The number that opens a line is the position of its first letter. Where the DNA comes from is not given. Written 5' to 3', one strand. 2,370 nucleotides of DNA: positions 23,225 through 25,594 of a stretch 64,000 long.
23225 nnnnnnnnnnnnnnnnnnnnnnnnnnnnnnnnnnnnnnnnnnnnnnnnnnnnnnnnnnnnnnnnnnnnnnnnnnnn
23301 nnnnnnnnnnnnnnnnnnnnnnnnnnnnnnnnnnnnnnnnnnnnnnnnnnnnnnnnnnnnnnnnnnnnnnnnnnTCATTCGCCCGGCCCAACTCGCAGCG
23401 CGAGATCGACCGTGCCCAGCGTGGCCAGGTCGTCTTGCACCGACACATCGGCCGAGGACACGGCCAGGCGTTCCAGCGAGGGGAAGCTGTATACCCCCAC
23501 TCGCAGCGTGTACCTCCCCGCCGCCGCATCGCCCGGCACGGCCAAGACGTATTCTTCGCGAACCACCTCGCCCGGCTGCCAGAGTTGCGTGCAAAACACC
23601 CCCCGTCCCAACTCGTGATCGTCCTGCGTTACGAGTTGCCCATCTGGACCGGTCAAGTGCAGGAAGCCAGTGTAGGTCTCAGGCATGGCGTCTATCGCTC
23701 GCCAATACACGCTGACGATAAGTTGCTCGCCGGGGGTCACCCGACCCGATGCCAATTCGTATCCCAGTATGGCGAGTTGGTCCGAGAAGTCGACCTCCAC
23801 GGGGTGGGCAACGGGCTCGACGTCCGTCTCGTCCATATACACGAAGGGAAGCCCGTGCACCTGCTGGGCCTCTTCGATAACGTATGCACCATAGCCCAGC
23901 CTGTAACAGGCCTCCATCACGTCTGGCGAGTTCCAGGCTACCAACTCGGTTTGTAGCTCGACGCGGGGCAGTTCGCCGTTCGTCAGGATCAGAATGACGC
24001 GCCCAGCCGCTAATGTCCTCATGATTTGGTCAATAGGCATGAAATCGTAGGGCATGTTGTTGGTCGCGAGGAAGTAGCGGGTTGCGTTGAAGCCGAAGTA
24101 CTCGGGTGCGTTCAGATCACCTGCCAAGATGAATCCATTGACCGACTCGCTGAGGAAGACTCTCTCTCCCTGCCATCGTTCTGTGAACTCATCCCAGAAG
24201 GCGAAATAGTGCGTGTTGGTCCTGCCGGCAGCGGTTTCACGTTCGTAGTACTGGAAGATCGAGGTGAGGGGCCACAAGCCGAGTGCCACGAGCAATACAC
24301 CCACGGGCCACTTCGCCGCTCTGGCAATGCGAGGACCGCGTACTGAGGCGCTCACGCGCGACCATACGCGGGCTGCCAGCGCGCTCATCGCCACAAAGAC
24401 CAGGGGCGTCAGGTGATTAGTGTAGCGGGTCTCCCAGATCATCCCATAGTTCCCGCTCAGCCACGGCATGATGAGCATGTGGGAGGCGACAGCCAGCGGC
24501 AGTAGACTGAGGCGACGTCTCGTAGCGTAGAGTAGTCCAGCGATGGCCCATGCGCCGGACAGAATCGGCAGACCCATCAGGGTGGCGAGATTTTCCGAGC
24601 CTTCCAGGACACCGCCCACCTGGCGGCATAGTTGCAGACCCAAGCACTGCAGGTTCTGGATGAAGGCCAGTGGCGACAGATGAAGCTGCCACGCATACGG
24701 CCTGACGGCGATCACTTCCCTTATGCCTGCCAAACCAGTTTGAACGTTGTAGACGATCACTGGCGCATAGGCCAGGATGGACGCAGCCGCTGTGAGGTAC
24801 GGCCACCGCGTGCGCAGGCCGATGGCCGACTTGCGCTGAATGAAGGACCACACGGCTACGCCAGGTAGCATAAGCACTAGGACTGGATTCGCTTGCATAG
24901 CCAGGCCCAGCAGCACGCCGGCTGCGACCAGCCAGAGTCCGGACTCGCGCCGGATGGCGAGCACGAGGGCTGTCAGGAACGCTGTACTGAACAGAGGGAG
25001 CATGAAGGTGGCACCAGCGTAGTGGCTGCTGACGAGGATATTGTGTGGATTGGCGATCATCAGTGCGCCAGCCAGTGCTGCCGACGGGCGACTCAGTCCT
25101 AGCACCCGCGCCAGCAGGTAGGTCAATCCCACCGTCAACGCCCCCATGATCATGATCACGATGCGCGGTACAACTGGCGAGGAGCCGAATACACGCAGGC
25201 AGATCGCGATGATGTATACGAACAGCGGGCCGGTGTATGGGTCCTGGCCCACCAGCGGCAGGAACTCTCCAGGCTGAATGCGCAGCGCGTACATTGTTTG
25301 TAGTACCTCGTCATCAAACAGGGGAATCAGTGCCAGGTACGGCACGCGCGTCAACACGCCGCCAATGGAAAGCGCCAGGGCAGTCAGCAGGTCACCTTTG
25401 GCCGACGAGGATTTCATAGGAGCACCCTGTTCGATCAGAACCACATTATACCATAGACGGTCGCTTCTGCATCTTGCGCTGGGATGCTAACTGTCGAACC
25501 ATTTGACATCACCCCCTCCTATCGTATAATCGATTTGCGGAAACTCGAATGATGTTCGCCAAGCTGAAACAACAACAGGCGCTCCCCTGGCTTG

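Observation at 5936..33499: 27.5-kb locus packed with ten GT-C-type membrane glycosyltransferases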

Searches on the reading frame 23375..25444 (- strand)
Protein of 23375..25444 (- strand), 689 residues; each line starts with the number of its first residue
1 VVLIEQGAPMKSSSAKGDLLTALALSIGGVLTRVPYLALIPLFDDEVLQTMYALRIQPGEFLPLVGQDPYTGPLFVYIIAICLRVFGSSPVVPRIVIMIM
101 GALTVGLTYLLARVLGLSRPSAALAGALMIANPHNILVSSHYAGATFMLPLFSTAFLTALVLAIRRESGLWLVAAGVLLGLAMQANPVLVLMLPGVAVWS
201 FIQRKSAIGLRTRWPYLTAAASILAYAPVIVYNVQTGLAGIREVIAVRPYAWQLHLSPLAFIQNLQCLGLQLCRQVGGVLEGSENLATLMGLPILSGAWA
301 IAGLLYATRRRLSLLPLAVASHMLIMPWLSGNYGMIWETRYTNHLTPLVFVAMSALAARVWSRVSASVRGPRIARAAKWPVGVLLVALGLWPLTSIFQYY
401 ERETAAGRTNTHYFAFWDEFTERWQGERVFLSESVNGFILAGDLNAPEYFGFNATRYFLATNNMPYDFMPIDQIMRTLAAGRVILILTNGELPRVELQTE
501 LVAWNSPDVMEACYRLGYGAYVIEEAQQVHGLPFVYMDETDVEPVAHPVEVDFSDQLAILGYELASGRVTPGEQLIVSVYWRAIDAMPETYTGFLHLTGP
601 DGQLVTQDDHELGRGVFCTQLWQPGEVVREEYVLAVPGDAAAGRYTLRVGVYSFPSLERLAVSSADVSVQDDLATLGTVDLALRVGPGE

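Call 4: search_protein_families(library=pfam, proteins=[window:23375-25444:-], max_evalue=0.01)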
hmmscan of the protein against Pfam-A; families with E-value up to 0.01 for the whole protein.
window:23375-25444:- (689 aa): 2 families
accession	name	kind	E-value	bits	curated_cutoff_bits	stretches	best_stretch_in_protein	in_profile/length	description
PF13231.12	PMT_2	-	3.6e-13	50.5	26.1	1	72-232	3-160/160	Dolichyl-phosphate-mannose-protein mannosyltransferase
PF02366.24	PMT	-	6.3e-07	29.6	22.7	1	94-235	86-236/245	Dolichyl-phosphate-mannose-protein mannosyltransferase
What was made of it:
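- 23375..25444 (-): GTC5: PMT_2 GT-C with C-dom at 23378-23839. PMT_2 at 50.5 bits and PMT at 29.6 bits (call 4).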

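Call 13: search_protein_families(library=ncbifam, proteins=[window:23375-25444:-], max_evalue=0.01)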
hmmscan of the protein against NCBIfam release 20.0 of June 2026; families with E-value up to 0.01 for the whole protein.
window:23375-25444:- (689 aa): 3 families
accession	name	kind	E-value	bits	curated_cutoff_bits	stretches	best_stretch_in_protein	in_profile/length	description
TIGR03663.1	TIGR03663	subfamily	4.2e-10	39.2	126.25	1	23-215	5-193/435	flippase activity-associated protein Agl23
NF058602.1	PrMnsylTfPmt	equivalog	2.3e-05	23.4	800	1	73-164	101-187/530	protein O-mannosyltransferase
TIGR04154.1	archaeo_STT3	subfamily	0.0022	16.4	450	1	67-224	65-246/831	oligosaccharyl transferase, archaeosortase A system-associated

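Call 14: search_solved_structures(query=window:23375-25444:-, max_evalue=1)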
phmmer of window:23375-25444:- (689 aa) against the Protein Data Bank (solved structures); distinct sequences matched with E-value up to 1: 0.
